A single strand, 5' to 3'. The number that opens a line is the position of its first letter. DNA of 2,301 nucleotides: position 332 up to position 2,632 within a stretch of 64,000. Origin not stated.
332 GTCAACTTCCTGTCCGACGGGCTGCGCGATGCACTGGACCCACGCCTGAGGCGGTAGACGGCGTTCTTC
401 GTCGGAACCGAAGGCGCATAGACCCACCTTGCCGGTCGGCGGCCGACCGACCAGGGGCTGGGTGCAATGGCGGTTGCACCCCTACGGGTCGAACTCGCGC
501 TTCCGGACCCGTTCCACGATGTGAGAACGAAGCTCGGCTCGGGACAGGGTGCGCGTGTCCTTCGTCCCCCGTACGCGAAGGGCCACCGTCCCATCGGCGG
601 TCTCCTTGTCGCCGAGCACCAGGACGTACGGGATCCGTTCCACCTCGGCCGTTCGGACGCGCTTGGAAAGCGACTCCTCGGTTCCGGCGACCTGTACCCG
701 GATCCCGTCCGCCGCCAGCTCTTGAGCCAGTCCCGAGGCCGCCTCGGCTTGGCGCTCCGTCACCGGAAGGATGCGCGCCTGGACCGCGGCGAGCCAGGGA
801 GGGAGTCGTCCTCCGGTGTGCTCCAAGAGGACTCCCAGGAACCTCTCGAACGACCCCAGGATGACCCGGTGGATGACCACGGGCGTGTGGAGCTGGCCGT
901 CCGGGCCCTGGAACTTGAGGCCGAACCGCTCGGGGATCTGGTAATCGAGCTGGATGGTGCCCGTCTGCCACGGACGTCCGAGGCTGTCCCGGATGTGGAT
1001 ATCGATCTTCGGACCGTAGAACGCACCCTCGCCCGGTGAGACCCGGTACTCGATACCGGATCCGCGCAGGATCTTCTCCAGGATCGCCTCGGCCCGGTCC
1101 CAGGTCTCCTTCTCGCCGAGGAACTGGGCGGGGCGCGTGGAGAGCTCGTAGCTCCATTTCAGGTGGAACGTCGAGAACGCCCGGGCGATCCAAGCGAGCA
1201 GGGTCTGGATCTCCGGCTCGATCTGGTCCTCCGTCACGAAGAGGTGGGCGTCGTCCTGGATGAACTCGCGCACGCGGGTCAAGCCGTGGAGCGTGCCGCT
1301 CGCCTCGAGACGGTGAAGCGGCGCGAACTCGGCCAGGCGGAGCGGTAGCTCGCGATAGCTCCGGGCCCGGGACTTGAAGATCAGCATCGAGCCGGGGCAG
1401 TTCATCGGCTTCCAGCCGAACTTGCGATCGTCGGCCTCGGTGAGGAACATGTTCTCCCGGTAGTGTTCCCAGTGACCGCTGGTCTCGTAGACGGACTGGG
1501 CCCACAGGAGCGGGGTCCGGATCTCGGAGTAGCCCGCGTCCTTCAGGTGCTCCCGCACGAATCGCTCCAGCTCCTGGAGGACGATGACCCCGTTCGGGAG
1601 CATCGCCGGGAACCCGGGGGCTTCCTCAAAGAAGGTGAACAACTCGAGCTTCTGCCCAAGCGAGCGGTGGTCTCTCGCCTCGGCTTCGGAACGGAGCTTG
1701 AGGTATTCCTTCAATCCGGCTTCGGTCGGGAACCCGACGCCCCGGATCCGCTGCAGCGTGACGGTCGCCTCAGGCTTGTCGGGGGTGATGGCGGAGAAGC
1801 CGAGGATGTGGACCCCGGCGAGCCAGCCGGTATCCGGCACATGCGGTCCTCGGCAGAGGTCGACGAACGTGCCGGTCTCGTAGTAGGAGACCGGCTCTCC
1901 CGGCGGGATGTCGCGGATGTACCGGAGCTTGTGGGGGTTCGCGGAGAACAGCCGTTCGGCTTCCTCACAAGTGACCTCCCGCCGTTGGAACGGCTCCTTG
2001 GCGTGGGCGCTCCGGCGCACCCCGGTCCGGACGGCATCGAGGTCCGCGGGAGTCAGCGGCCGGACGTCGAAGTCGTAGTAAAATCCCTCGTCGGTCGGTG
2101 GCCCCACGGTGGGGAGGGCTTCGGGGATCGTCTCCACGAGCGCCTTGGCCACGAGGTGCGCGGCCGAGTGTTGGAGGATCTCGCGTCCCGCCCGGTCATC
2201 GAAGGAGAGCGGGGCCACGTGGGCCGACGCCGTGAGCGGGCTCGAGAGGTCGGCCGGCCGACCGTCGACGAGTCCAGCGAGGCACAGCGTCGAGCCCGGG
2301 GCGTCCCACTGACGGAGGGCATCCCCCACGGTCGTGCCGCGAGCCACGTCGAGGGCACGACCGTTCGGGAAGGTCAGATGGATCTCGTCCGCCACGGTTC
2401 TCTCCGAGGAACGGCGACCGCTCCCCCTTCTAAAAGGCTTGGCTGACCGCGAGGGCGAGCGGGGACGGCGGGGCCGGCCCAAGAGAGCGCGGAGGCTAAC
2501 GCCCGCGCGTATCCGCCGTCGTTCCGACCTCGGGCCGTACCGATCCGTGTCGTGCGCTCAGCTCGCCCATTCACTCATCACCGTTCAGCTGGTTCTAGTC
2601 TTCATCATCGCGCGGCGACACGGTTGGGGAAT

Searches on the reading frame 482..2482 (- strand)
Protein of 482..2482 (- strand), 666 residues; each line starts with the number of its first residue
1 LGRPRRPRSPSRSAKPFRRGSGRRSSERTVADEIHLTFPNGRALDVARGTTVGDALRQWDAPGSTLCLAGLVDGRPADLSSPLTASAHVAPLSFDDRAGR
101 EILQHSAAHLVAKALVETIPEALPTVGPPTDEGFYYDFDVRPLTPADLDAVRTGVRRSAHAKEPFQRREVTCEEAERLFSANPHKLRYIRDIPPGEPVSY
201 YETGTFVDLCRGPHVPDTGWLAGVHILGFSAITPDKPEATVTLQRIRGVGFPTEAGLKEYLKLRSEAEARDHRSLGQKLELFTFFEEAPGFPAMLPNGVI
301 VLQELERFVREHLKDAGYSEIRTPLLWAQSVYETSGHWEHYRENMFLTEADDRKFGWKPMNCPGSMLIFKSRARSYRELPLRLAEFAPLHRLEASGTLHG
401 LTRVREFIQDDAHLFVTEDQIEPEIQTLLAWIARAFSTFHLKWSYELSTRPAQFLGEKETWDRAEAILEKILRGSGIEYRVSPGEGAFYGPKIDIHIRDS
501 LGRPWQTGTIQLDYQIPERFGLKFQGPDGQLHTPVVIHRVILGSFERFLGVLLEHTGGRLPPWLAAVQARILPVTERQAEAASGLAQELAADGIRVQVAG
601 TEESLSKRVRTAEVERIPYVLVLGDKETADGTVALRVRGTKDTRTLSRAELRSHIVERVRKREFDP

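Call 12: search_protein_families(library=pfam, proteins=[window:482-2482:-], max_evalue=0.001)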
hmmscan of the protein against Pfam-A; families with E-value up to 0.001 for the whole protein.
window:482-2482:- (666 aa): 3 families
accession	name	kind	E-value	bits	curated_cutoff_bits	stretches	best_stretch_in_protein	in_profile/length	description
PF00587.30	tRNA-synt_2b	-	1.8e-38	132.9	29.3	1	348-555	3-178/179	tRNA synthetase class II core domain (G, H, P, S and T)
PF03129.25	HGTP_anticodon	-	4.4e-19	68.9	21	1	568-657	1-93/94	Anticodon binding domain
PF07973.19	tRNA_SAD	-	4.4e-06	27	24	1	198-227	1-31/44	Threonyl and Alanyl tRNA synthetase second additional domain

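Call 15: list_cluster_members(proteins=[window:482-2482:-, window:54021-56129:-, window:27402-30815:+, window:25504-26745:+, window:22930-24357:+, window:24354-25397:+, window:48279-50144:-, window:43819-45228:+, window:17337-18731:-, window:19298-20251:-])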
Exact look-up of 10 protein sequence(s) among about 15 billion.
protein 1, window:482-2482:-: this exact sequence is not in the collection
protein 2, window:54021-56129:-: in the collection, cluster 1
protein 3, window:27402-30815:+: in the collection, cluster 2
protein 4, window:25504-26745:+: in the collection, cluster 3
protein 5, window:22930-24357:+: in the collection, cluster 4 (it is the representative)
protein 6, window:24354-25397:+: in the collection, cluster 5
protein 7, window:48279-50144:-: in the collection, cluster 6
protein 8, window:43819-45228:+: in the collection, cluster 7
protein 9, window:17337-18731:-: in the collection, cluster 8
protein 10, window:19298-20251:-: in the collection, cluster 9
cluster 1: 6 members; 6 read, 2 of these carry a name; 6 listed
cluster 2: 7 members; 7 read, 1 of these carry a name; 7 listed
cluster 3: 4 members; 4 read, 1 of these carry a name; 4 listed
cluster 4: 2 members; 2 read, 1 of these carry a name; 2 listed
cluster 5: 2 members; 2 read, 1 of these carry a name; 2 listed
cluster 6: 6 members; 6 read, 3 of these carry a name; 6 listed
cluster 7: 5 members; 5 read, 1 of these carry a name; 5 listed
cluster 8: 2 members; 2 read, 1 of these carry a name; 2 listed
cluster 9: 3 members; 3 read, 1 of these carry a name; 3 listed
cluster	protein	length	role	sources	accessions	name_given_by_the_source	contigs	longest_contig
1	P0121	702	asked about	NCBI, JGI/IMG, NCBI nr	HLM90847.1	MAG TPA: acetate--CoA ligase [Thermoplasmata archaeon] | acetate--CoA ligase [Thermoplasmata archaeon]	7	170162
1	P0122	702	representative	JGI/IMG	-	-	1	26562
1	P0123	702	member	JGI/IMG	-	acetyl-CoA synthetase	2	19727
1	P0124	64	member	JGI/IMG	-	-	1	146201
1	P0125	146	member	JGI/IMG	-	-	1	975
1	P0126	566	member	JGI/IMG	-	-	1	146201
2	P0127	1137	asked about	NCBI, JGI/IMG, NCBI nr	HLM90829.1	MAG TPA: thermopsin family protease [Thermoplasmata archaeon] | thermopsin family protease [Thermoplasmata archaeon]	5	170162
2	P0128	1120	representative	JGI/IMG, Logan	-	-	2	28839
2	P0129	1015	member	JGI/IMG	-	-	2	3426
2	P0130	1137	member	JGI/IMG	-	-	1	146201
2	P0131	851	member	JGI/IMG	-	-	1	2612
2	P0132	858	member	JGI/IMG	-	-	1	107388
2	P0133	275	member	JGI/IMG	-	-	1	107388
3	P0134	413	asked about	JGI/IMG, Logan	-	-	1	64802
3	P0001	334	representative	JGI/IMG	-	-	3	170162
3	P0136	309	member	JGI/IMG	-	-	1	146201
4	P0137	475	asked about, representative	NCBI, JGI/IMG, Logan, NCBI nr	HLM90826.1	MAG TPA: signal peptidase I [Thermoplasmata archaeon] | signal peptidase I [Thermoplasmata archaeon]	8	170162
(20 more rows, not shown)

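Call 18: find_encoding_contigs(protein=P0136, flank=10000, max_places=4)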
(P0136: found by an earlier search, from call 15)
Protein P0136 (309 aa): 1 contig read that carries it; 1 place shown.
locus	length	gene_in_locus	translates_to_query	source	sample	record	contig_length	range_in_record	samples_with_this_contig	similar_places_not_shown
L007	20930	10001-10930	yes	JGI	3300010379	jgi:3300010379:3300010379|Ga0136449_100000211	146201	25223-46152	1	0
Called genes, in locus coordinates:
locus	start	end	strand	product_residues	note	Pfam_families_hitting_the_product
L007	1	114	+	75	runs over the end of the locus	PF20097:DUF6487 (weak)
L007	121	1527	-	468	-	PF19289:PmbA_TldD_3rd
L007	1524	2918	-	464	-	PF01523:PmbA_TldD_1st (weak), PF19290:PmbA_TldD_2nd (faint), PF19289:PmbA_TldD_3rd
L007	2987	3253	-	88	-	-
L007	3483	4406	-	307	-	PF01063:Aminotran_4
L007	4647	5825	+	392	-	PF13384:HTH_23 (weak), PF13565:HTH_32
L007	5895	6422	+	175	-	-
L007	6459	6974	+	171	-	-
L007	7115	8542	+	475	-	-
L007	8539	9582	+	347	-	PF17231:DUF5305 (weak)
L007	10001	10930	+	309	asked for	PF01828:Peptidase_A4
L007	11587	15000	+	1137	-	PF05317:Thermopsin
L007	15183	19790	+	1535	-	PF05317:Thermopsin, PF13229:Beta_helix (faint), PF05048:NosD (faint)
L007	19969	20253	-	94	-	PF11746:DUF3303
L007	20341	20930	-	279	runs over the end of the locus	PF02567:PhzC-PhzF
